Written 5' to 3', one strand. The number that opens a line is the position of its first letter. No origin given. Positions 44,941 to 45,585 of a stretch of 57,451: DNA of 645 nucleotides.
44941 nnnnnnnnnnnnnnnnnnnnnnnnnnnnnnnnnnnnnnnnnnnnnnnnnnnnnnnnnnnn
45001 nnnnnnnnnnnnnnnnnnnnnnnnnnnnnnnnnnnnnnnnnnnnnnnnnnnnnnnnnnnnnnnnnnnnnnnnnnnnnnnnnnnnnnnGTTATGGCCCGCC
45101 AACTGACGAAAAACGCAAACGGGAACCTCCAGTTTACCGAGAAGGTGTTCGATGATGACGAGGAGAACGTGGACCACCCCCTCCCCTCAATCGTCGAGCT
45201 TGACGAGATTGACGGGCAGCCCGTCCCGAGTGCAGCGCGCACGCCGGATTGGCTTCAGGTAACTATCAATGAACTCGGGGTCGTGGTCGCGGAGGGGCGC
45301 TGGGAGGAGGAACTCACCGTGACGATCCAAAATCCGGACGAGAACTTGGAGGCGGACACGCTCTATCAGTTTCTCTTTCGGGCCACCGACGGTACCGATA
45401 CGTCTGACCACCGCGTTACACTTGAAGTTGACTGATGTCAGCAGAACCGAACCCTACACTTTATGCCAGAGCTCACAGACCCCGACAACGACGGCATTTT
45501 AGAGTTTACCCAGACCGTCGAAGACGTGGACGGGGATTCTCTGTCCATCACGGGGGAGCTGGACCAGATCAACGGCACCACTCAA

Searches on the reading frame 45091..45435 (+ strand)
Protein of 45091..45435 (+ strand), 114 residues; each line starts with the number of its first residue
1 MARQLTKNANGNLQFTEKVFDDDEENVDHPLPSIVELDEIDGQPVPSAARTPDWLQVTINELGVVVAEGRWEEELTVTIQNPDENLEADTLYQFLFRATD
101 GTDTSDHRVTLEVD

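Call 9: search_protein_families(library=pfam, proteins=[window:45091-45435:+], max_evalue=0.01)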
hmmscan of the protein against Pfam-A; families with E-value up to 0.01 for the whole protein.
window:45091-45435:+ (114 aa): 1 family
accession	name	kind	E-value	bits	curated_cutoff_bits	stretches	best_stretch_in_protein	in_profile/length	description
PF09255.16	Antig_Caf1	-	0.0096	16.5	25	0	5-81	61-135/136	Caf1 Capsule antigen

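Call 96: search_protein_families(library=phrogs, proteins=[window:45091-45435:+], max_evalue=0.1)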
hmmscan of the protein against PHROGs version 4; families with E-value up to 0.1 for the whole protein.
window:45091-45435:+ (114 aa): 1 family
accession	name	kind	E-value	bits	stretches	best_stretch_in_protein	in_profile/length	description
phrog_7917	-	unknown function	0.022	15.7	1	5-81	95-169/170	-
